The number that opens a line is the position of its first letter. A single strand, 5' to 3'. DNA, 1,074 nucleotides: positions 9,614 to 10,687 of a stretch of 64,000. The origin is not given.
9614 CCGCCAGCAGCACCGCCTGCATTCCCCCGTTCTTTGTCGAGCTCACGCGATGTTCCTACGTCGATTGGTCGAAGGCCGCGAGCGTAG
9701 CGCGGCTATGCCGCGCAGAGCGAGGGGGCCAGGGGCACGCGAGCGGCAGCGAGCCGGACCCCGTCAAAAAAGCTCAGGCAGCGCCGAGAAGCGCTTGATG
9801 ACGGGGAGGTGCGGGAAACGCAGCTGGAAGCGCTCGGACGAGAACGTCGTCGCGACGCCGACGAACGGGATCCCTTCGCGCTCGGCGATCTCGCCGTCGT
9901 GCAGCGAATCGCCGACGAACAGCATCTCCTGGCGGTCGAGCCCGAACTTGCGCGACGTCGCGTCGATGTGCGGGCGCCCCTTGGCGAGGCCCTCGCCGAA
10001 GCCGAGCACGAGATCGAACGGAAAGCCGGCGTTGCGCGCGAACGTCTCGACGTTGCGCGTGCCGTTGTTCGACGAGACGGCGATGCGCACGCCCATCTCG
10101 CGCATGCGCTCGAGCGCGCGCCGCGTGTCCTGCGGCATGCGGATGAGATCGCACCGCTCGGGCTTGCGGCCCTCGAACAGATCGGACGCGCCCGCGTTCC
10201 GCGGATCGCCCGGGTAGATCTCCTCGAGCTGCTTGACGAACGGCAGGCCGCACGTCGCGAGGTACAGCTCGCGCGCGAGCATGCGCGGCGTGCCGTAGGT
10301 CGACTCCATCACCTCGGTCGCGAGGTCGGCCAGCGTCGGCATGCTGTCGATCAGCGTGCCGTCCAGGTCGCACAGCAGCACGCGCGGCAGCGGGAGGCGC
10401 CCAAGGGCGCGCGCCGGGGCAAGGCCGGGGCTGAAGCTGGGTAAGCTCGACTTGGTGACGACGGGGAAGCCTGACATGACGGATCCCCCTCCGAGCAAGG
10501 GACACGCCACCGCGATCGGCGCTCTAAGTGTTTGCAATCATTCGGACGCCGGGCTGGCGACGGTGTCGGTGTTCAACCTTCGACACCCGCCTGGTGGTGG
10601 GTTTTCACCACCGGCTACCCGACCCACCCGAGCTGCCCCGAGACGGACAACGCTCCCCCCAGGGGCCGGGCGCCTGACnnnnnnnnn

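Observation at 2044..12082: Polysaccharide locus combining an AsnB-type amidotransferase, an NTP-transferase plus HAD phosphatase pair and an Omp85-like barrel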

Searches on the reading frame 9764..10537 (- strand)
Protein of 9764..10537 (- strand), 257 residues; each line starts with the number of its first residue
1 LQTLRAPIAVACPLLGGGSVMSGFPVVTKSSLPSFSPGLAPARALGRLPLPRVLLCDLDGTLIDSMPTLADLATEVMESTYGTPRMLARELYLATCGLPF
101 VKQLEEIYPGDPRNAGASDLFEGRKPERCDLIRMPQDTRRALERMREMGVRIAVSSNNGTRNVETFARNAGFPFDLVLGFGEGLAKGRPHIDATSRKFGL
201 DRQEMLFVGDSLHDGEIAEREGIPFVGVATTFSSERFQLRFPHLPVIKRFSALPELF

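Call 6: search_protein_families(library=pfam, proteins=[window:9764-10537:-], max_evalue=0.01)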
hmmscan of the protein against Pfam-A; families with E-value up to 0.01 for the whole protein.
window:9764-10537:- (257 aa): 6 families
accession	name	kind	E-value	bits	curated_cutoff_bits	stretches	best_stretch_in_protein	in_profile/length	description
PF13419.12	HAD_2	-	1.4e-14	55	23.8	1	55-228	2-178/178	Haloacid dehalogenase-like hydrolase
PF00702.32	Hydrolase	-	3.5e-11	44.3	26.4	1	52-219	2-188/191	haloacid dehalogenase-like hydrolase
PF12710.13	HAD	-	5.3e-08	33.9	27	1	55-214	2-184/189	haloacid dehalogenase-like hydrolase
PF13242.12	Hydrolase_like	-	0.0002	21.6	22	1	191-234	10-54/75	HAD-hyrolase-like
PF13344.12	Hydrolase_6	-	0.00084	19.8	27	0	138-168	19-49/101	Haloacid dehalogenase-like hydrolase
PF08282.18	Hydrolase_3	-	0.0056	16.9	20.9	0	55-75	2-22/255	haloacid dehalogenase-like hydrolase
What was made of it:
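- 9764..10477 (-): HAD-superfamily phosphatase, the first gene of the sigma54-type operon. HAD_2 E = 1.4e-14 (call 6).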

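Call 7: search_protein_families(library=ncbifam, proteins=[window:9764-10537:-], max_evalue=0.001)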
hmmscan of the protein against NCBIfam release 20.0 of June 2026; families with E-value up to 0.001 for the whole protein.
window:9764-10537:- (257 aa): 14 families
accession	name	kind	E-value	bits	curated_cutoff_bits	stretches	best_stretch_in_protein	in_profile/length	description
NF009695.0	PRK13222.1-2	equivalog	1.5e-13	50.8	225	2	136-229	97-194/226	phosphoglycolate phosphatase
TIGR01449.2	PGP_bact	equivalog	9e-11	41.7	180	1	55-234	2-190/213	phosphoglycolate phosphatase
NF009697.0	PRK13222.1-4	equivalog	6e-10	38.8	327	1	138-231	99-196/232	phosphoglycolate phosphatase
NF009698.0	PRK13223.1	equivalog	3.9e-08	32.8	466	1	49-233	11-205/272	phosphoglycolate phosphatase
TIGR01662.1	HAD-SF-IIIA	subfamily_domain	4.1e-08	33.4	44.6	1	132-229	24-139/141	HAD-IIIA family hydrolase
NF009694.0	PRK13222.1-1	equivalog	6.2e-07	29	415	1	141-232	119-214/252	phosphoglycolate phosphatase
TIGR02253.1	CTE7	subfamily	1.3e-05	25.1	169.75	0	131-213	92-178/221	TIGR02253 family HAD-type hydrolase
TIGR01549.1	HAD-SF-IA-v1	subfamily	3.6e-05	24.2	23.3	0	136-220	61-147/149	HAD-IA family hydrolase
TIGR01668.1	YqeG_hyp_ppase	hypoth_equivalog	3.7e-05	23.3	89.1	1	138-240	48-148/170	YqeG family HAD IIIA-type phosphatase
NF009700.0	PRK13226.1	equivalog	0.00018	21.3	342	0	49-79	10-39/229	phosphoglycolate phosphatase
TIGR01428.1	HAD_type_II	equivalog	0.00027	21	125.4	0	136-226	94-188/197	haloacid dehalogenase type II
NF009699.0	PRK13225.1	equivalog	0.00027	20.6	368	0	142-233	151-243/273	phosphoglycolate phosphatase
NF009804.0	PRK13288.1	equivalog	0.0005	19.6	218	1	53-232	5-185/215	pyrophosphatase PpaX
TIGR01656.1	Histidinol-ppas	subfamily_domain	0.00075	19.4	84.15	0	191-225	108-142/149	histidinol-phosphate phosphatase domain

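Call 25: search_solved_structures(query=window:9764-10477:-, max_evalue=0.01)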
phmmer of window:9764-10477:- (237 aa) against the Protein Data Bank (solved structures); distinct sequences matched with E-value up to 0.01: 9.
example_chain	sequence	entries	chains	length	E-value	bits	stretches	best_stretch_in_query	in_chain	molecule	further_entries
4ex6_A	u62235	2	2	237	7.4e-10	42.3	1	31-215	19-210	AlnB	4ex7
2hsz_A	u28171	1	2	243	8.6e-08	35.5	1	108-209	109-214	novel predicted phosphatase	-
3d6j_A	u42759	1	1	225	2e-05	27.7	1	114-229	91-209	Putative haloacid dehalogenase-like hydrolase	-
2hi0_A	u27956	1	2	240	0.00018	24.6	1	121-217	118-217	Putative phosphoglycolate phosphatase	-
4rn3_A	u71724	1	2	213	0.00053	23.1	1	34-209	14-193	HAD superfamily hydrolase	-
2nyv_A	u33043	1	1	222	0.0027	20.8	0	32-203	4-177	Phosphoglycolate phosphatase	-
2yy6_A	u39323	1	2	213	0.0028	20.7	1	32-203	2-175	phosphoglycolate phosphatase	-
3kbb_A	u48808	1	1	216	0.005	19.9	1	34-204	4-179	Phosphorylated carbohydrates phosphatase TM_1254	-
2hdo_A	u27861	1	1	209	0.0095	19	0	33-205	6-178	Phosphoglycolate phosphatase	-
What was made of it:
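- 9764..10477 (-): PDB hits are AlnB and phosphoglycolate-phosphatase-like proteins (call 25).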
